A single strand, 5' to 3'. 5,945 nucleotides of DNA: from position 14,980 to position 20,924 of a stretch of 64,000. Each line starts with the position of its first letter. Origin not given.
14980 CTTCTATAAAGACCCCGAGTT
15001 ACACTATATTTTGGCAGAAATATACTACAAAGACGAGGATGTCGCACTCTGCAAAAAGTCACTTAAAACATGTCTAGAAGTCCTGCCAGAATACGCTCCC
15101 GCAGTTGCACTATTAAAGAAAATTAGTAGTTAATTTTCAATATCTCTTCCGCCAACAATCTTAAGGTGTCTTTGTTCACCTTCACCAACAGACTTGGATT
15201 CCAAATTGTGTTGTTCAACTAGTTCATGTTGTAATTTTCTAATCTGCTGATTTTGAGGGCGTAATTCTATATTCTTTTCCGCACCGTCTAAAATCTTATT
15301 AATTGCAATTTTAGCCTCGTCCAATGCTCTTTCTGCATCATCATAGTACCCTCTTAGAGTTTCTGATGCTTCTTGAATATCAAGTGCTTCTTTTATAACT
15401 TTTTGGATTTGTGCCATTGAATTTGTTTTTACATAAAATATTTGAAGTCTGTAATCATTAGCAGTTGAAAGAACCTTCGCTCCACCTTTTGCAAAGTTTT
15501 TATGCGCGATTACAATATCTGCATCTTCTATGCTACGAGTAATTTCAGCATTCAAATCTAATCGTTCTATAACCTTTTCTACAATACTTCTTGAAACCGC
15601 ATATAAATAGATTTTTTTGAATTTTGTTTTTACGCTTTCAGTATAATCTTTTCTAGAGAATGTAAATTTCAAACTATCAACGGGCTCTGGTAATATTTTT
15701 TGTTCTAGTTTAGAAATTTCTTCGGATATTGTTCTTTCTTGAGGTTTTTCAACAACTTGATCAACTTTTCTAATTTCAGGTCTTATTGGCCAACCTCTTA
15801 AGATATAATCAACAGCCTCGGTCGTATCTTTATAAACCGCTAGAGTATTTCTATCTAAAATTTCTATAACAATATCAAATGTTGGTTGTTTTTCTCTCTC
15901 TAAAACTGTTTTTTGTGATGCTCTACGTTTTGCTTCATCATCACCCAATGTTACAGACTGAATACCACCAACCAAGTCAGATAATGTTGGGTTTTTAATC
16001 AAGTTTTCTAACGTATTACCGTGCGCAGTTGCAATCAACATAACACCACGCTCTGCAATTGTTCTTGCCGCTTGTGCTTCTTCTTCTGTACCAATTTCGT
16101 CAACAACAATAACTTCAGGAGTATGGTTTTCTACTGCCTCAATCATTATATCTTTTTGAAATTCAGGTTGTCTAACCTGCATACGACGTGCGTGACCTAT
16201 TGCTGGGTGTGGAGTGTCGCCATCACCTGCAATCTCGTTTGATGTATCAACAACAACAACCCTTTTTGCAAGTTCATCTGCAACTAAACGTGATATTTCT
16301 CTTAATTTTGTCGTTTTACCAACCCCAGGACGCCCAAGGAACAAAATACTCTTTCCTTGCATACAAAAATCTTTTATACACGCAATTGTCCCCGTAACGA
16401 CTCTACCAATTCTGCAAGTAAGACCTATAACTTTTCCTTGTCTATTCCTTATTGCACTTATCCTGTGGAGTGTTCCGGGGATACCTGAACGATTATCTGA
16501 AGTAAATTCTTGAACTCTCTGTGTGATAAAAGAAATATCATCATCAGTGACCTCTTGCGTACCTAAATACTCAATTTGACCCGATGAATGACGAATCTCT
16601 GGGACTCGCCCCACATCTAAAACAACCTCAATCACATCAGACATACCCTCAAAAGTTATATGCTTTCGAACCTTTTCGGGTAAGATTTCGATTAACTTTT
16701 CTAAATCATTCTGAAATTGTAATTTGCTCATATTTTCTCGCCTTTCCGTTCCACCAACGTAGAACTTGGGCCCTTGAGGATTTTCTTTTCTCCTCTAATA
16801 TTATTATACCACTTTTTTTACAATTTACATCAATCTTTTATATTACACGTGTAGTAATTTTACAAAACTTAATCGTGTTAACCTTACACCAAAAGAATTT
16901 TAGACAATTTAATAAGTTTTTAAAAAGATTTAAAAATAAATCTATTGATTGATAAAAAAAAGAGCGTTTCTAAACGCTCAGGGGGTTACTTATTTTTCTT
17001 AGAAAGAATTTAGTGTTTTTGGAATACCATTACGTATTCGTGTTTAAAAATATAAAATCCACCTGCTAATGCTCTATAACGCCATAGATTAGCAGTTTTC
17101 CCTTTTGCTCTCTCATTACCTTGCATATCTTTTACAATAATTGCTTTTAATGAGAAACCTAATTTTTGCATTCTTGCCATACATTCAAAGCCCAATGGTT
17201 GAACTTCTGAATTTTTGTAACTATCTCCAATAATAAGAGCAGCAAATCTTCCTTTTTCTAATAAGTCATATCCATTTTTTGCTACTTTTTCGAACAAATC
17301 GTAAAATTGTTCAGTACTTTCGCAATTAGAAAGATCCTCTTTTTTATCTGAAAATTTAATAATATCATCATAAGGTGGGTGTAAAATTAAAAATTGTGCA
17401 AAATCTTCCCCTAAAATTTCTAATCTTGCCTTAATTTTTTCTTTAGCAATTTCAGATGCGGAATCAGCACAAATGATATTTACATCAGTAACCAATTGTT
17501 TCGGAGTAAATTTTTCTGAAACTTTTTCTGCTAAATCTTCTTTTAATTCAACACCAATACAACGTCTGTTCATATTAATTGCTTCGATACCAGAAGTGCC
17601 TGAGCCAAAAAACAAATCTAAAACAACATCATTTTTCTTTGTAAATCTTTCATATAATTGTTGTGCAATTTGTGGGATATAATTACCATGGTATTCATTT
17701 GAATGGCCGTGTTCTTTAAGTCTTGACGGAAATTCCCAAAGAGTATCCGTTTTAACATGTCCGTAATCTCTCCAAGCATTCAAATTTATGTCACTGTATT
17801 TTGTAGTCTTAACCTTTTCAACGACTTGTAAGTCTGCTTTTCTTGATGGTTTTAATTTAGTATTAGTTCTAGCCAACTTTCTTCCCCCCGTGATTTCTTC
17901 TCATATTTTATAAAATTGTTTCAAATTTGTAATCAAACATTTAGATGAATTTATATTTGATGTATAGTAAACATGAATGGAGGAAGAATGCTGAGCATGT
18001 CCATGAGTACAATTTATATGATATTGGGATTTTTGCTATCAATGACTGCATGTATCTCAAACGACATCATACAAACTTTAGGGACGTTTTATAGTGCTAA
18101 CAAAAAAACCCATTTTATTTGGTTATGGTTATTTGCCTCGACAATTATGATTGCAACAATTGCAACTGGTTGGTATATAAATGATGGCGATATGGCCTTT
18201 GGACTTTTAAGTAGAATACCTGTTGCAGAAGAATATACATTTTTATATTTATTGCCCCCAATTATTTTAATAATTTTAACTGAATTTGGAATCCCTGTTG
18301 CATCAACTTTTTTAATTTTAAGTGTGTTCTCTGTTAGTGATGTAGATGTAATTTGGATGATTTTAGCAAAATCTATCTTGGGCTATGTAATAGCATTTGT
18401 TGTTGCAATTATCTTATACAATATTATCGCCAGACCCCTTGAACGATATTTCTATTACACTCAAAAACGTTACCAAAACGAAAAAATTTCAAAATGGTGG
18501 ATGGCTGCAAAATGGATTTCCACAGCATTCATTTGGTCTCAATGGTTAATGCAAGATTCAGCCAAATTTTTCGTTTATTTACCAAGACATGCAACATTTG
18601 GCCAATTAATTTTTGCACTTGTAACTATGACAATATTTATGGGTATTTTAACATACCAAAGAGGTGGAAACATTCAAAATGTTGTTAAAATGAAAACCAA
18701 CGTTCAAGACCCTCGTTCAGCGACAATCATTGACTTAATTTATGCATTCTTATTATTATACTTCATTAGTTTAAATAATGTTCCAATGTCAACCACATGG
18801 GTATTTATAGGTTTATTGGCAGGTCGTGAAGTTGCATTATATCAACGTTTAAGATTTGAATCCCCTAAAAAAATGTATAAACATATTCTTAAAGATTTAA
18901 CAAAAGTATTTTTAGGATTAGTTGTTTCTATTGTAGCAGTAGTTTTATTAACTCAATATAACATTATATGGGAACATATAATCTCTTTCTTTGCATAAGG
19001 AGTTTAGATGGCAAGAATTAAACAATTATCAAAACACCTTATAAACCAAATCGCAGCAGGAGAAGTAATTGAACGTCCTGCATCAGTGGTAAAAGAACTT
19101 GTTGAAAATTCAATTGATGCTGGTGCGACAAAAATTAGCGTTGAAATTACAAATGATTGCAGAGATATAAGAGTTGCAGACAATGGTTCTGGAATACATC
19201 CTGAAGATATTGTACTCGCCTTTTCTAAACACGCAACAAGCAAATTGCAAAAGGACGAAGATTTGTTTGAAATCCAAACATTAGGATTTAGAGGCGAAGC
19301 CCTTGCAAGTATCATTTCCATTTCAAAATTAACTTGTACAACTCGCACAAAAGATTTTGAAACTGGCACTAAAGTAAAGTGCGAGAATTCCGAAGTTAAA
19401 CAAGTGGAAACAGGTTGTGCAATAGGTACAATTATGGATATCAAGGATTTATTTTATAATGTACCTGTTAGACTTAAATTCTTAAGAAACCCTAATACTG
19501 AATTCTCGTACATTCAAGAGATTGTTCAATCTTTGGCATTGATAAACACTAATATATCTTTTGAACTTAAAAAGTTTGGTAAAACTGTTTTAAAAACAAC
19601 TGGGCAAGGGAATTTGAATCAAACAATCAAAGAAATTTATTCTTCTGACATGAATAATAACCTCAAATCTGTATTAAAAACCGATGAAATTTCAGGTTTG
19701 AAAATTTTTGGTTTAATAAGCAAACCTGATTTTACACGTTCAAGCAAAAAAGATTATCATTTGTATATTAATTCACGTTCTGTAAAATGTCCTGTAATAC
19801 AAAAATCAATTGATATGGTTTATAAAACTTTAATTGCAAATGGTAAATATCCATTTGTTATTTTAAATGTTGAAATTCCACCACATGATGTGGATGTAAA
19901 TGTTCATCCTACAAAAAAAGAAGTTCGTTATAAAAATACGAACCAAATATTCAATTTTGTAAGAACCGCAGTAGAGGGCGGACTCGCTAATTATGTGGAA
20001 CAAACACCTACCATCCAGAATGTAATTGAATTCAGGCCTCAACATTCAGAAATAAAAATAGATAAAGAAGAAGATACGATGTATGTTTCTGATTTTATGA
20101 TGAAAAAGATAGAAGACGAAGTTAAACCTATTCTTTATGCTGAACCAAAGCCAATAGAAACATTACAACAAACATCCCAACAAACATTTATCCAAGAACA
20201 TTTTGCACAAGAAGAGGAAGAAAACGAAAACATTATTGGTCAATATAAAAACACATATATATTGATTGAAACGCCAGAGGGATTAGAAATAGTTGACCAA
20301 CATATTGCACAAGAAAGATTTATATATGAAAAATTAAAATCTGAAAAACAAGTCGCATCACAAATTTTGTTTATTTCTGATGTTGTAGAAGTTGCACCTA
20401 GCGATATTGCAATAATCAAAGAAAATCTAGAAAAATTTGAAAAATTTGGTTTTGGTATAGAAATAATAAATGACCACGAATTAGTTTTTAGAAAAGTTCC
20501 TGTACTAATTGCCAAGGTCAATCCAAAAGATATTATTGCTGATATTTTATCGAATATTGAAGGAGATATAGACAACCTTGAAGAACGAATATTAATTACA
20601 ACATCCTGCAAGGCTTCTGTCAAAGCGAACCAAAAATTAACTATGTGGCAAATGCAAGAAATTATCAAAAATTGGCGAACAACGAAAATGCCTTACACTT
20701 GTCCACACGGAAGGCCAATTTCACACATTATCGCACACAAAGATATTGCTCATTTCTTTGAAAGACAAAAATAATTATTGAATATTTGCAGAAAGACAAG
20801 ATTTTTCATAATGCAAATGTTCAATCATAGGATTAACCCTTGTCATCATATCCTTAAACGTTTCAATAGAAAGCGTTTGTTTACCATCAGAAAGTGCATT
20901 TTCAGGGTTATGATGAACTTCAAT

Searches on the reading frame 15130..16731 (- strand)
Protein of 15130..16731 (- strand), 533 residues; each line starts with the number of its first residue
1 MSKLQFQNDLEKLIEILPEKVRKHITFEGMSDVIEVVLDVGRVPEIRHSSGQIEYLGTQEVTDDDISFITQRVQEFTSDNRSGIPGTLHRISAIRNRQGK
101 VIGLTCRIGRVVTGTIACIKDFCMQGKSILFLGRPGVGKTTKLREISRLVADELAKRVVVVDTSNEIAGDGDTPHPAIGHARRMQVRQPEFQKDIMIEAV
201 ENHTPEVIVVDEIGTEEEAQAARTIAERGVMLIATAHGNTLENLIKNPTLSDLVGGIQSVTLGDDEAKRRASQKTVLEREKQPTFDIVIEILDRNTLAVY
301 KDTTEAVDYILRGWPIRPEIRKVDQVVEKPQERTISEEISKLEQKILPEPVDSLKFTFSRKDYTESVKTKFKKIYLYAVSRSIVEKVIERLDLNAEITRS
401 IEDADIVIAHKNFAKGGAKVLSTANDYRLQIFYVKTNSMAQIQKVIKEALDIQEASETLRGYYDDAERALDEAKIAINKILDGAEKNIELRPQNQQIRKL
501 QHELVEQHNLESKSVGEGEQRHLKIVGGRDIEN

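Call 89: search_protein_families(library=pfam, proteins=[window:15130-16731:-], max_evalue=0.00001)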
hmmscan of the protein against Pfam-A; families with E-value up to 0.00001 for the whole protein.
window:15130-16731:- (533 aa): 3 families
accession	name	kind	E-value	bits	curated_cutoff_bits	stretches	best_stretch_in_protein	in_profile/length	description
PF25516.1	PTPase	-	6e-21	74.6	27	1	373-449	2-78/79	Phosphotyrosine protein phosphatase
PF19568.5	Spore_III_AA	-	5.6e-13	49.1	27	1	110-254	132-275/306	Sporulation stage III, protein AA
PF01424.28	R3H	-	3.4e-10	40.2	26.8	1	474-525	8-58/60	R3H domain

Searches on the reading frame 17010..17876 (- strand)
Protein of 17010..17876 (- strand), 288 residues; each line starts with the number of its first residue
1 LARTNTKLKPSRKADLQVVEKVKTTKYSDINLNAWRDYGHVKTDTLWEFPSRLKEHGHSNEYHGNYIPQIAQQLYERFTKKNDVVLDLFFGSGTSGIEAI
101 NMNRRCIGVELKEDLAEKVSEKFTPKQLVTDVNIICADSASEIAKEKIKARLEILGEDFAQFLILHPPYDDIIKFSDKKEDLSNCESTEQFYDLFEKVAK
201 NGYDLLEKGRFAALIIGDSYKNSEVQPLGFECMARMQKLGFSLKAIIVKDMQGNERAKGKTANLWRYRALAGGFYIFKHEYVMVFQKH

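Call 89: search_protein_families(library=pfam, proteins=[window:17010-17876:-], max_evalue=0.00001)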
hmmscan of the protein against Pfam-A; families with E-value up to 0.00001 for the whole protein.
window:17010-17876:- (288 aa): 1 family
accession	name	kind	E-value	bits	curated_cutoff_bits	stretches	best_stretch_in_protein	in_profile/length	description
PF01555.25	N6_N4_Mtase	-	3.7e-23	83.1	26.7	2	34-117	132-217/221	DNA methylase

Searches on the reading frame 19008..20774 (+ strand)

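Call 89: search_protein_families(library=pfam, proteins=[window:19008-20774:+], max_evalue=0.00001)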
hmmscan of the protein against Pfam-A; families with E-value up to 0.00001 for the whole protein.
window:19008-20774:+ (588 aa): 4 families
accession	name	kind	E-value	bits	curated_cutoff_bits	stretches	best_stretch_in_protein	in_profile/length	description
PF08676.16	MutL_C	-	1.7e-33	115.7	25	1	410-544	1-142/142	MutL C terminal dimerisation domain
PF01119.25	DNA_mis_repair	-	1.1e-32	112.6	26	1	207-324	1-116/119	DNA mismatch repair protein, C-terminal domain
PF13589.12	HATPase_c_3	-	4.4e-14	53.1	25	1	25-129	4-109/137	Histidine kinase-, DNA gyrase B-, and HSP90-like ATPase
PF02518.31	HATPase_c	-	7.1e-09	36.5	26.4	1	22-77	4-63/111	Histidine kinase-, DNA gyrase B-, and HSP90-like ATPase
